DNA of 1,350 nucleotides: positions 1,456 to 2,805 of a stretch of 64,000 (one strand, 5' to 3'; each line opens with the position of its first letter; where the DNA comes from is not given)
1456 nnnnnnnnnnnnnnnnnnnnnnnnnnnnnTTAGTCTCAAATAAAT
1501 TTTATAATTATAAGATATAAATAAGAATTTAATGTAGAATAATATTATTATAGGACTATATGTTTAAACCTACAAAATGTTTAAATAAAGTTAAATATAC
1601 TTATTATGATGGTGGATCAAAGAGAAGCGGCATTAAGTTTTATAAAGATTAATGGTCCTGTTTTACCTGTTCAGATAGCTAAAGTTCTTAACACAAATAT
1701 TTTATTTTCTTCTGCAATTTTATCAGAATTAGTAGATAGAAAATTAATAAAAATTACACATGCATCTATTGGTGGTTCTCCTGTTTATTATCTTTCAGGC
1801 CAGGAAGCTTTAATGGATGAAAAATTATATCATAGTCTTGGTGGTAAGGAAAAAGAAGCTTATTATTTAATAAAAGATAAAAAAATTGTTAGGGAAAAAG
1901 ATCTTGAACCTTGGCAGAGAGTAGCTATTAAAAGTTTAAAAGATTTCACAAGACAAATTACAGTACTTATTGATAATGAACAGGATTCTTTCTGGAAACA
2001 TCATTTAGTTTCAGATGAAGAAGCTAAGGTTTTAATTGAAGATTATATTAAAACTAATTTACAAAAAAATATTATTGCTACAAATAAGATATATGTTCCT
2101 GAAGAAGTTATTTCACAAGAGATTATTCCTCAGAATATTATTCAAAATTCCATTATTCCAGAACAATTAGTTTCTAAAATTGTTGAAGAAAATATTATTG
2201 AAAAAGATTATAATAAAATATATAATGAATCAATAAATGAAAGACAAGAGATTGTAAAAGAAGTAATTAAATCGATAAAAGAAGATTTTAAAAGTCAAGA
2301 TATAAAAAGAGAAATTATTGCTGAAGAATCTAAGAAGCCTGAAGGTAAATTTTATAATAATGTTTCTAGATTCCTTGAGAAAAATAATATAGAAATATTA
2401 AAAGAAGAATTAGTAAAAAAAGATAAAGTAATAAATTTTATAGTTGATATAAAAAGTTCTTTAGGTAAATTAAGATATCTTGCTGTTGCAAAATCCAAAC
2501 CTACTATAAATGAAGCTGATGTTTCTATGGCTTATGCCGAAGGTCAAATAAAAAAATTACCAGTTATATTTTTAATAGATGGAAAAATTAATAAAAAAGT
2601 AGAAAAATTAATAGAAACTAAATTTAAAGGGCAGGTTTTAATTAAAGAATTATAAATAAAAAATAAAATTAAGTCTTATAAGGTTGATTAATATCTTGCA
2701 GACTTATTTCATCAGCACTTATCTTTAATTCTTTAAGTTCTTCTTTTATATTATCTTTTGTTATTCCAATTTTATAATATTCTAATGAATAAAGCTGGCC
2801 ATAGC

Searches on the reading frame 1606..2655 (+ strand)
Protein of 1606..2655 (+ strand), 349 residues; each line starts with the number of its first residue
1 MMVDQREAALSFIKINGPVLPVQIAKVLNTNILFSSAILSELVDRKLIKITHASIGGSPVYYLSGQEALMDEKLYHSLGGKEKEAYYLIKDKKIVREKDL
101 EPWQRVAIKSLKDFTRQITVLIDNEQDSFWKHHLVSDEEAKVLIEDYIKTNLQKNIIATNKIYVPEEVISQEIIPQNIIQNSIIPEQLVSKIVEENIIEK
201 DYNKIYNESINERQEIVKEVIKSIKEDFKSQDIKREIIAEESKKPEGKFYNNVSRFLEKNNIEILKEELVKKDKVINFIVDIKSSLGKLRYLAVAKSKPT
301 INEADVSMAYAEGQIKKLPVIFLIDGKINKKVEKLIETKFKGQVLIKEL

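Call 9: search_protein_families(library=pfam, proteins=[window:1606-2655:+])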
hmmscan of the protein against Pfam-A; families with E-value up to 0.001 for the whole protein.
window:1606-2655:+ (349 aa): 0 families

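Call 57: search_protein_families(library=pfam, proteins=[window:1606-2655:+], max_evalue=1)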
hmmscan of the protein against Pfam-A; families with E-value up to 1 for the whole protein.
window:1606-2655:+ (349 aa): 3 families
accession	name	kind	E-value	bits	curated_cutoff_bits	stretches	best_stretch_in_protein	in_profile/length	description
PF22780.1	HI0933_like_1st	-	0.087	13.1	27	0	228-274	82-130/165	HI0933-like protein barrel and H2TH domain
PF11123.14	DNA_Packaging_2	-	0.18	12.3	27.5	1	222-267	15-49/79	DNA packaging protein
PF12686.12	DUF3800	-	0.29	12.3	21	0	55-287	13-102/149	Protein of unknown function (DUF3800)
